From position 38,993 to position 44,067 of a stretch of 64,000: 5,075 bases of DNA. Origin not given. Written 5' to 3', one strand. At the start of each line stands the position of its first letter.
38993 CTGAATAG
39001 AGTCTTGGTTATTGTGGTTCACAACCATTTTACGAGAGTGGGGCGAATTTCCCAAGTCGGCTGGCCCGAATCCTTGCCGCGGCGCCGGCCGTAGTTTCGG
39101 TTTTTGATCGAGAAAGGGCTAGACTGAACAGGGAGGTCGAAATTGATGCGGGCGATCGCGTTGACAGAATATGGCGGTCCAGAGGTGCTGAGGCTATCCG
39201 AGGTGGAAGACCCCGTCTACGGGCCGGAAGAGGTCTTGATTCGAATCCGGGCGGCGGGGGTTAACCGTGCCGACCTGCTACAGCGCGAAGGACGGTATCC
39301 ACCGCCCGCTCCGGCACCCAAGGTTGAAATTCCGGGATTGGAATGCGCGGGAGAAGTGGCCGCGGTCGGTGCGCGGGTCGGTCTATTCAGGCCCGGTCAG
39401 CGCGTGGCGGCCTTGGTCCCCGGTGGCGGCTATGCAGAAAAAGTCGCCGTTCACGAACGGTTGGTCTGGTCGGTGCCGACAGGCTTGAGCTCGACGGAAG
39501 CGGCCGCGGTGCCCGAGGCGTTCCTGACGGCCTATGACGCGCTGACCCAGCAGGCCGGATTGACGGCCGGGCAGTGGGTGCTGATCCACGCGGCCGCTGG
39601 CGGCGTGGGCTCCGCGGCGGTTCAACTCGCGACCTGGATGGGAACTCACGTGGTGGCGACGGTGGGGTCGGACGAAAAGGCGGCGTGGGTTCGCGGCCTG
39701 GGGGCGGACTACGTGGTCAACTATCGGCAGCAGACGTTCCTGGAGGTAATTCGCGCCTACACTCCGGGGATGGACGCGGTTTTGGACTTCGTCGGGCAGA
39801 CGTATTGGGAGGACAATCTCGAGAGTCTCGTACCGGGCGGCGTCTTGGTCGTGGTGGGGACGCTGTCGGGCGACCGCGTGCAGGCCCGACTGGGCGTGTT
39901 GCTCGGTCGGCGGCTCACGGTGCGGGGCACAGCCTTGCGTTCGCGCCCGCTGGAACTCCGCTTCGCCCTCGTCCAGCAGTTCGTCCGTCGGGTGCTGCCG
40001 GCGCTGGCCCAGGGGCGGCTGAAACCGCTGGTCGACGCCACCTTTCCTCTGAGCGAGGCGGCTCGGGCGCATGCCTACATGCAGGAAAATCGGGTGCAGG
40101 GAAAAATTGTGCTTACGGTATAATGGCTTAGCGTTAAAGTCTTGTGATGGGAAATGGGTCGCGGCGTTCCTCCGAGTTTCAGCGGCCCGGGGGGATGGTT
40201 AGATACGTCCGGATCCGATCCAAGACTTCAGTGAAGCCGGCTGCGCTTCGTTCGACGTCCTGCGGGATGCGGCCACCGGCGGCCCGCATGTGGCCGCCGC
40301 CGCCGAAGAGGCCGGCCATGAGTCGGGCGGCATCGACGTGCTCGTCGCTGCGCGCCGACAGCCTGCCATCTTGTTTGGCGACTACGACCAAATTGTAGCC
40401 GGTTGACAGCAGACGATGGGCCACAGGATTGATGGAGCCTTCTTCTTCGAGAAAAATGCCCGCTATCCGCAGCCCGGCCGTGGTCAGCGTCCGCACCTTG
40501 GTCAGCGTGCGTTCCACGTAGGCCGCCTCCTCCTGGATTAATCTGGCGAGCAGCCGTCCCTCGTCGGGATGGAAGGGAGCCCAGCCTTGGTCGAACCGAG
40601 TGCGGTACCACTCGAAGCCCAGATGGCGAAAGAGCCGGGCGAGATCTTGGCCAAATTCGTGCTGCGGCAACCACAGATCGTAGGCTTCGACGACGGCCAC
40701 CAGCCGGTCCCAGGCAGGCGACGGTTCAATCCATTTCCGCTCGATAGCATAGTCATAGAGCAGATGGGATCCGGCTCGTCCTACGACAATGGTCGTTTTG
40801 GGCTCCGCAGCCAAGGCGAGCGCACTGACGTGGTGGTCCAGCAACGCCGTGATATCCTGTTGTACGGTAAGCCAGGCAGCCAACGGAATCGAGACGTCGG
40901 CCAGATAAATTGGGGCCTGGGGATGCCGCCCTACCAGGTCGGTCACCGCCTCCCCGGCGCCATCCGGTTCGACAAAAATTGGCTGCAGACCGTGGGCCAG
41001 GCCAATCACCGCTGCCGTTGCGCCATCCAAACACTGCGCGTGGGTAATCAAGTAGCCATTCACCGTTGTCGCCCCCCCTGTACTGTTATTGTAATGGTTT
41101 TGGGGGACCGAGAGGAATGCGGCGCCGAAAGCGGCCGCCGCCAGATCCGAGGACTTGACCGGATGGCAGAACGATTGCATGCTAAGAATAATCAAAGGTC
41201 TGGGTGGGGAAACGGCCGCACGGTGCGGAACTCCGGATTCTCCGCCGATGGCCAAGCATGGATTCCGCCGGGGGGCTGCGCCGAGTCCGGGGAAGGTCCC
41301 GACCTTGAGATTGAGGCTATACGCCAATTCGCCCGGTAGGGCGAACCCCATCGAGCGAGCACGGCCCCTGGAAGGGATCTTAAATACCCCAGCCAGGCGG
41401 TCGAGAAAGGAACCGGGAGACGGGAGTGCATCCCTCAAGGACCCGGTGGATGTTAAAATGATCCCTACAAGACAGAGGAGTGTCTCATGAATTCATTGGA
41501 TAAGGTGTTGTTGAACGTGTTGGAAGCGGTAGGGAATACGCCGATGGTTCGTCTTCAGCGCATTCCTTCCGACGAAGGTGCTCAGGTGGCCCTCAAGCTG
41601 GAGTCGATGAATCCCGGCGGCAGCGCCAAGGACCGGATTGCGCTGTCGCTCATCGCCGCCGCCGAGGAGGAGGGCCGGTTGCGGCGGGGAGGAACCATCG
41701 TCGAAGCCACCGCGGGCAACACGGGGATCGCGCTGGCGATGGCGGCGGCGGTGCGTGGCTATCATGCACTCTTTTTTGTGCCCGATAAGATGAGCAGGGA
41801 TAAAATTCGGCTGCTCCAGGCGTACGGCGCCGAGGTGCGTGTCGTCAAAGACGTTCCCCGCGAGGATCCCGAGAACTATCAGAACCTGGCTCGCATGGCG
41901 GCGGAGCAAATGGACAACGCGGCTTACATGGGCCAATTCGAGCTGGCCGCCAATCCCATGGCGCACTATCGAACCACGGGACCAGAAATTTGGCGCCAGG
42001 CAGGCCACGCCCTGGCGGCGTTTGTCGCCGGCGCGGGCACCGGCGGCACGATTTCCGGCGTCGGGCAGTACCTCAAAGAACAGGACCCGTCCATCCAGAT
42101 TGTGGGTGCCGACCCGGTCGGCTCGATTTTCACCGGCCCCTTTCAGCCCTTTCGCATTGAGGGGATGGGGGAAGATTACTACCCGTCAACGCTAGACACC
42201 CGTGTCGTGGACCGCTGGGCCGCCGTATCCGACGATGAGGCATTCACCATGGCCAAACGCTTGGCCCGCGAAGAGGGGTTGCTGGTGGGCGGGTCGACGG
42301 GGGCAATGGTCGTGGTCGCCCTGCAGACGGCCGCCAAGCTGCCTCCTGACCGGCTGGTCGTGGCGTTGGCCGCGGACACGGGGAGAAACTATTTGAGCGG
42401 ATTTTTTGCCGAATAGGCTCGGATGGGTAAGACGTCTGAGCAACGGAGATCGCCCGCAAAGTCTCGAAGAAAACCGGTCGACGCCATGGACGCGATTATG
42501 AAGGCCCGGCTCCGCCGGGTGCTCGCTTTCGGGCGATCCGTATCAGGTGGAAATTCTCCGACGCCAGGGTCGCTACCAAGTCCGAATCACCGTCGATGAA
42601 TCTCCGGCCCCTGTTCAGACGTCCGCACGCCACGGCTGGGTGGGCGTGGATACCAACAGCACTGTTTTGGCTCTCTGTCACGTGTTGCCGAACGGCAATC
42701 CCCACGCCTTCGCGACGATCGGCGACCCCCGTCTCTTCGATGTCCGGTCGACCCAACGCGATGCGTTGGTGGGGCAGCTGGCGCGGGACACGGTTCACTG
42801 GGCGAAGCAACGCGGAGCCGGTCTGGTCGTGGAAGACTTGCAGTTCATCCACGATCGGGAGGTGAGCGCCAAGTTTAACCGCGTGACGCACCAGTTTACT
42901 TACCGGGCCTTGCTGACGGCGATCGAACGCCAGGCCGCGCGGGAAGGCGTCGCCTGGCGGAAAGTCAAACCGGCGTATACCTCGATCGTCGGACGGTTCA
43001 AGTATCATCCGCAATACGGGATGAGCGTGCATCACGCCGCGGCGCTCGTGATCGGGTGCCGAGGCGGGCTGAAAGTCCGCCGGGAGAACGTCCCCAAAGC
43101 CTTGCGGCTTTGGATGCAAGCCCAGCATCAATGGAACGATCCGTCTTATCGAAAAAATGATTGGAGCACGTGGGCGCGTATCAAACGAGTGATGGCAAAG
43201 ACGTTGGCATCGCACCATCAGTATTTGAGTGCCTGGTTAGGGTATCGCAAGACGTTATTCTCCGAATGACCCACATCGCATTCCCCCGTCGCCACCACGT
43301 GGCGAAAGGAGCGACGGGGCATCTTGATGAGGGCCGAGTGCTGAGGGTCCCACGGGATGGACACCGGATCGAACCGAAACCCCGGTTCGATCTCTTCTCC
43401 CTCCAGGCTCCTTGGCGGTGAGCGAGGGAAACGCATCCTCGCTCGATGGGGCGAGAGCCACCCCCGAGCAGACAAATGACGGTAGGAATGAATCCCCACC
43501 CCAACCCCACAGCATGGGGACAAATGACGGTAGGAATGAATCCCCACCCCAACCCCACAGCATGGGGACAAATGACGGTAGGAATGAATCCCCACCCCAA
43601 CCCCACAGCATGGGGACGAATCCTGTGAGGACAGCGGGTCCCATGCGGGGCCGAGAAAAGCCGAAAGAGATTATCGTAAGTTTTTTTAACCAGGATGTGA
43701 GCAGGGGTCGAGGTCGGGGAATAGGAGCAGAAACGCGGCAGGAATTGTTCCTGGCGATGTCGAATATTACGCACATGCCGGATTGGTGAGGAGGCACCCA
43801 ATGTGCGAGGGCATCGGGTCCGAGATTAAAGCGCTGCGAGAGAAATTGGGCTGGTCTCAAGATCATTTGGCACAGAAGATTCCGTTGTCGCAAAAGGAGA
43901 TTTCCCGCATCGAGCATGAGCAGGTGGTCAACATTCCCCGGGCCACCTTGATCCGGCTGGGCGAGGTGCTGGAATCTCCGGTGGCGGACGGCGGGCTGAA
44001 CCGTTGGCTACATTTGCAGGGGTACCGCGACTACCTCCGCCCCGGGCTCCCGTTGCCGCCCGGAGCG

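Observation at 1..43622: Inverted, diverged copies of a 48-bp tandem repeat array bracket about 43 kb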

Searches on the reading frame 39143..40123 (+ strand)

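Call 8: search_protein_families(library=pfam, proteins=[window:39143-40123:+], max_evalue=0.01)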
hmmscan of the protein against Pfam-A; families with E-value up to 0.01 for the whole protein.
window:39143-40123:+ (326 aa): 4 families
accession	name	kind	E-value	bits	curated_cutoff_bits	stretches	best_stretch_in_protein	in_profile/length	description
PF00107.32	ADH_zinc_N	-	2.7e-27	95.7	31.8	1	154-269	1-117/129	Zinc-binding dehydrogenase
PF13602.12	ADH_zinc_N_2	-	1.1e-24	88.3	27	1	186-324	1-134/134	Zinc-binding dehydrogenase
PF08240.17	ADH_N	-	9.5e-17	61.6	23.5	1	27-112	1-103/104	Alcohol dehydrogenase GroES-like domain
PF16912.11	Glu_dehyd_C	-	0.0026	17.7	34.9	1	153-253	40-144/211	Glucose dehydrogenase C-terminus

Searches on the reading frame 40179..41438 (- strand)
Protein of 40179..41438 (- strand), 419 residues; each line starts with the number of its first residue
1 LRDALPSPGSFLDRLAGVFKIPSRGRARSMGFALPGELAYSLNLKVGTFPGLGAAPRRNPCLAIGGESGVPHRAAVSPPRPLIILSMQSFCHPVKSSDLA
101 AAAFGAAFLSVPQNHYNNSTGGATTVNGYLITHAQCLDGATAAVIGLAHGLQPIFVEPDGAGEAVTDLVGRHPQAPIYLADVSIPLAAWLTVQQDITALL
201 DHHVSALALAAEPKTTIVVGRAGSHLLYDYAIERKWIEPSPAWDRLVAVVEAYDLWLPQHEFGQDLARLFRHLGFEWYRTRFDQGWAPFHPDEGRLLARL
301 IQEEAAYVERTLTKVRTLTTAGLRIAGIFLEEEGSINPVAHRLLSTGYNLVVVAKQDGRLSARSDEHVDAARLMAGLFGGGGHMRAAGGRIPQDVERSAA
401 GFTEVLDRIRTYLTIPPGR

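Call 8: search_protein_families(library=pfam, proteins=[window:40179-41438:-], max_evalue=0.01)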
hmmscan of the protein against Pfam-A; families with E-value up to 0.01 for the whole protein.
window:40179-41438:- (419 aa): 1 family
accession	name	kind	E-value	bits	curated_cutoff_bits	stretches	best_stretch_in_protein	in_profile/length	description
PF02272.25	DHHA1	-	4.1e-07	30.8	25.9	1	333-407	15-94/102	DHHA1 domain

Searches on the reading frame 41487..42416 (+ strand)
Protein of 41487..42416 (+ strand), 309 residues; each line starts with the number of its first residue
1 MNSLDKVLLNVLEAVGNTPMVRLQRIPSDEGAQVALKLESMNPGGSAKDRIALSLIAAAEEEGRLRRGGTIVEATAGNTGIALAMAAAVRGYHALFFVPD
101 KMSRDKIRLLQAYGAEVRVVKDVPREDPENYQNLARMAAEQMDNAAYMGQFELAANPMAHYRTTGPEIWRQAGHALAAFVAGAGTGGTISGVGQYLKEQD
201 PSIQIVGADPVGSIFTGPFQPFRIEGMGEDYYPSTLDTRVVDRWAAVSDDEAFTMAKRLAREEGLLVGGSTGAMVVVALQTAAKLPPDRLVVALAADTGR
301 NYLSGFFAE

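Call 8: search_protein_families(library=pfam, proteins=[window:41487-42416:+], max_evalue=0.01)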
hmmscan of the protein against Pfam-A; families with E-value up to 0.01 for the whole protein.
window:41487-42416:+ (309 aa): 1 family
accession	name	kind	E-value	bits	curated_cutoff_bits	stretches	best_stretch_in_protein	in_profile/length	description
PF00291.31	PALP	-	6.1e-77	259.3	35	1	12-294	2-292/295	Pyridoxal-phosphate dependent enzyme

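Call 43: find_encoding_contigs(protein=window:41487-42416:+, flank=6000, max_places=8)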
Protein window:41487-42416:+ (309 aa): 8 contigs read that carry it; 6 places shown.
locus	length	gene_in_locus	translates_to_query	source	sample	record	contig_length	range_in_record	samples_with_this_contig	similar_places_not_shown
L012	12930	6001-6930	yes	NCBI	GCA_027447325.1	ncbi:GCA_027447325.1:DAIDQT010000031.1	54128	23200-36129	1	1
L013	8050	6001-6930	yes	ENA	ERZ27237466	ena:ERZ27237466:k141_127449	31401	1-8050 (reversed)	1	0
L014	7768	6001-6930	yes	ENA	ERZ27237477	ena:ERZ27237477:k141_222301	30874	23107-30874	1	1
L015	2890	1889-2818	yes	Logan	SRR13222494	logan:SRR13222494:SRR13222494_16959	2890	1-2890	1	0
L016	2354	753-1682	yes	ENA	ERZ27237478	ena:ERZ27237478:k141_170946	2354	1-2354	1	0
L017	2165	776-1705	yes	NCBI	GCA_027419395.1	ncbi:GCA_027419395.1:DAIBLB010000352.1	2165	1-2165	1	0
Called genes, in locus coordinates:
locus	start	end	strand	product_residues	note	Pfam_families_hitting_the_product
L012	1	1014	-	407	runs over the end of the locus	PF04188:Mannosyl_trans2, PF13231:PMT_2 (weak)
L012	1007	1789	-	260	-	-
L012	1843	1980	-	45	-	-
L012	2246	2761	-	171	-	PF01451:LMWPc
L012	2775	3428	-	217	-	PF00160:Pro_isomerase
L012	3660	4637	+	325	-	PF08240:ADH_N, PF00107:ADH_zinc_N, PF13602:ADH_zinc_N_2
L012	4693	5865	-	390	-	PF02272:DHHA1 (weak)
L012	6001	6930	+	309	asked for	PF00291:PALP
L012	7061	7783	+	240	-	-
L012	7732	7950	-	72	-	-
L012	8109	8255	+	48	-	-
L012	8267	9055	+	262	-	PF01381:HTH_3 (weak), PF12844:HTH_19 (weak), PF13560:HTH_31 (faint), PF17765:MLTR_LBD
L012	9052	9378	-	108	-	-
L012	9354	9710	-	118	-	PF00581:Rhodanese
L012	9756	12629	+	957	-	PF01565:FAD_binding_4, PF02913:FAD-oxidase_C, PF01565:FAD_binding_4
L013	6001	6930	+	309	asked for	PF00291:PALP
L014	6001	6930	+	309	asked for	PF00291:PALP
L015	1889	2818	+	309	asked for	PF00291:PALP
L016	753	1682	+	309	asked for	PF00291:PALP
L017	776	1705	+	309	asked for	PF00291:PALP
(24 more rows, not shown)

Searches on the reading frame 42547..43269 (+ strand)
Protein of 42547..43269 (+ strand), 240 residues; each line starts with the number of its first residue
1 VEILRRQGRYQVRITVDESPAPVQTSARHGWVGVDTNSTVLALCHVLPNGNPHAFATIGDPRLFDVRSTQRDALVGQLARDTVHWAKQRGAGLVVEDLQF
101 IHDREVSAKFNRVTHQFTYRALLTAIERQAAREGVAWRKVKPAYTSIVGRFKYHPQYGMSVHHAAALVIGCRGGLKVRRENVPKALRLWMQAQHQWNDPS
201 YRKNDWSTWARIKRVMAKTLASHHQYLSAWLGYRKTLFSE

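Call 8: search_protein_families(library=pfam, proteins=[window:42547-43269:+], max_evalue=0.01)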
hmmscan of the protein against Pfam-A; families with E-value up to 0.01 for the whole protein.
window:42547-43269:+ (240 aa): 0 families

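Call 15: search_protein_families(library=ncbifam, proteins=[window:42547-43269:+], max_evalue=1)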
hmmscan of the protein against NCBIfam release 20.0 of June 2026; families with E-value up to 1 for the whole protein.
window:42547-43269:+ (240 aa): 3 families
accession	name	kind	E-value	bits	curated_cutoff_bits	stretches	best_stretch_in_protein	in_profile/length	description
NF040570.1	guided_TnpB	subfamily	9.5e-15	54.8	100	2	62-174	261-373/389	RNA-guided endonuclease TnpB family protein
TIGR01766.2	TIGR01766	domain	2.1e-11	44.1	32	1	71-146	5-82/82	IS200/IS605 family accessory protein TnpB-related protein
NF049972.1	CRISPR_Cas12f2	exception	3.7e-07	29.3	450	1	69-146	394-473/524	type V CRISPR-associated effector Cas12f2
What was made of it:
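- Checked: ORF 42547-43269 matches the TnpB family (NF040570, E=9.5e-15, partial) (call 15).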

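Call 16: search_solved_structures(query=window:42547-43269:+, max_evalue=10, show_alignments=2)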
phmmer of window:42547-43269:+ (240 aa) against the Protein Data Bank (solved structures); distinct sequences matched with E-value up to 10: 1.
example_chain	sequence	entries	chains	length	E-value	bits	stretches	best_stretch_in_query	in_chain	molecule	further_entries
8i9r_CQ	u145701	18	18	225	0.51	13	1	84-139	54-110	Ribosome biogenesis protein RLP24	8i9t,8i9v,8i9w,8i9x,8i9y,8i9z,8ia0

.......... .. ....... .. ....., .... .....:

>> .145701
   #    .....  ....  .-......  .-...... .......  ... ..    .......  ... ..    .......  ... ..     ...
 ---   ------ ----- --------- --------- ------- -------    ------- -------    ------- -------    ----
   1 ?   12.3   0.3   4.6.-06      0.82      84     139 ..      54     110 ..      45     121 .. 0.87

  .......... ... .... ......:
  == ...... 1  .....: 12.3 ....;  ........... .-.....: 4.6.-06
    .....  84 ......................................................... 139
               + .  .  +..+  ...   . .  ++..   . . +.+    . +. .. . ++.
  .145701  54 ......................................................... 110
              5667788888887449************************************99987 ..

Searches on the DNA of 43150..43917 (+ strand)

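Call 72: search_dna_similar(query=window:43471-43621:+, collection=plasmids, mode=distant, max_evalue=0.001, max_rows=10)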
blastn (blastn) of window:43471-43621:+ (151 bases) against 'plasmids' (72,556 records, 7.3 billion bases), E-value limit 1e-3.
No match.

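Call 87: search_rna_families(source=window, start=43150, end=43760, threshold=evalue, max_evalue=1)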
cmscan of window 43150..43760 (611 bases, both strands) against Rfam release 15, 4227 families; matches with E-value up to 1: 1.
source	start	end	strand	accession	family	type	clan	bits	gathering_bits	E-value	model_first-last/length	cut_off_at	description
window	43503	43570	-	RF03738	mir-2320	Gene; miRNA;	-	20.6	90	0.3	1-75/75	no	mir-2320 microRNA precursor family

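Call 104: search_rna_families(source=L026, start=4700, end=5500, threshold=evalue, max_evalue=1)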
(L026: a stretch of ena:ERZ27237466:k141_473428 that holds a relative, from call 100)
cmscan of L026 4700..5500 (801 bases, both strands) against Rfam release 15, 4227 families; matches with E-value up to 1: 1.
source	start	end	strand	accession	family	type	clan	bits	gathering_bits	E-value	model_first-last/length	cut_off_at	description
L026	4936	4951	-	RF01370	CRISPR-DR57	Gene; CRISPR;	-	20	39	0.13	8-23/37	no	CRISPR RNA direct repeat element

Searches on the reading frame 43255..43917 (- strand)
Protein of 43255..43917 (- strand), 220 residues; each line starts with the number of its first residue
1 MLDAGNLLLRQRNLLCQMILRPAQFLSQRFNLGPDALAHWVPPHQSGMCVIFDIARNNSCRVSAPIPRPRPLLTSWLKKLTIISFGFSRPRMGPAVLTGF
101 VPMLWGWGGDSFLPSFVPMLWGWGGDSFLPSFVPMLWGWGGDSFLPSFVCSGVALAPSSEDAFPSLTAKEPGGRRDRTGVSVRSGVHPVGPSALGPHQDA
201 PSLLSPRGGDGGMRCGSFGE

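Call 15: search_protein_families(library=ncbifam, proteins=[window:43255-43917:-], max_evalue=1)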
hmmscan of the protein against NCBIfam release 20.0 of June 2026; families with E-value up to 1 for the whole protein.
window:43255-43917:- (220 aa): 0 families

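Call 98: find_homologous_proteins(query=window:43255-43917:-, max_evalue=0.01)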
Query window:43255-43917:- (220 aa): 1 proteins with E <= 0.01 among 3632 candidates.
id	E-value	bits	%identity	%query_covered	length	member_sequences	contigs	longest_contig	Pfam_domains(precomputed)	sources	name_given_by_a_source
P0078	3.7e-13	68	52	36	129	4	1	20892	-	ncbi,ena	-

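Call 100: find_encoding_contigs(protein=P0078, flank=5000, max_places=6)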
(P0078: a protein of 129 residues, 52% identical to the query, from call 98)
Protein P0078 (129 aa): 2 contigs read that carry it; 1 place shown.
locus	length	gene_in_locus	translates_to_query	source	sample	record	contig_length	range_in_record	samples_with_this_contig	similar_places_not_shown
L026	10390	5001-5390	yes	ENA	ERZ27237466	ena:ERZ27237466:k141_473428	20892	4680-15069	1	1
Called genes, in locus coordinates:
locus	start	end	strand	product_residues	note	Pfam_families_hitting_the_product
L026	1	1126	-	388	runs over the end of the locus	PF01209:Ubie_methyltran, PF02353:CMAS, PF13489:Methyltransf_23, PF01135:PCMT, PF08241:Methyltransf_11, PF08242:Methyltransf_12, PF13649:Methyltransf_25, PF13847:Methyltransf_31, +1 more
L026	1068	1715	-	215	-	-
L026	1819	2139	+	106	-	-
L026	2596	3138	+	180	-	-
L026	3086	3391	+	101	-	-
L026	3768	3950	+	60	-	-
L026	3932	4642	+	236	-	-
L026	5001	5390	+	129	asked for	-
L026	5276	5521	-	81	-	-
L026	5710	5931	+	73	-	-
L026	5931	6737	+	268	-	PF13367:PrsW-protease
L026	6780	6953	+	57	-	-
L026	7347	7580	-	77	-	-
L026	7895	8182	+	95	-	PF13237:Fer4_10 (faint), PF14697:Fer4_21 (faint), PF12800:Fer4_4 (faint), PF12838:Fer4_7, PF13187:Fer4_9 (weak), PF12797:Fer4_2 (weak), PF00037:Fer4, PF12837:Fer4_6 (weak), +2 more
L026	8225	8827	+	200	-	PF10067:DUF2306 (faint), PF04238:DUF420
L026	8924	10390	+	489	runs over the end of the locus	PF07690:MFS_1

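Call 105: search_protein_families(library=ncbifam, proteins=[L026:3932-4642:+, L026:3768-3950:+, L026:3086-3391:+, L026:2596-3138:+, L026:5710-5931:+], max_evalue=0.01)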
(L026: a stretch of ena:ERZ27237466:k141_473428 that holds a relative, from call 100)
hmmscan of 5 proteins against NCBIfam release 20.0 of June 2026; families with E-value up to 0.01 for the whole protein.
L026:3932-4642:+ (236 aa): 0 families

L026:3768-3950:+ (60 aa): 0 families

L026:3086-3391:+ (101 aa): 0 families

L026:2596-3138:+ (180 aa): 0 families

L026:5710-5931:+ (73 aa): 0 families
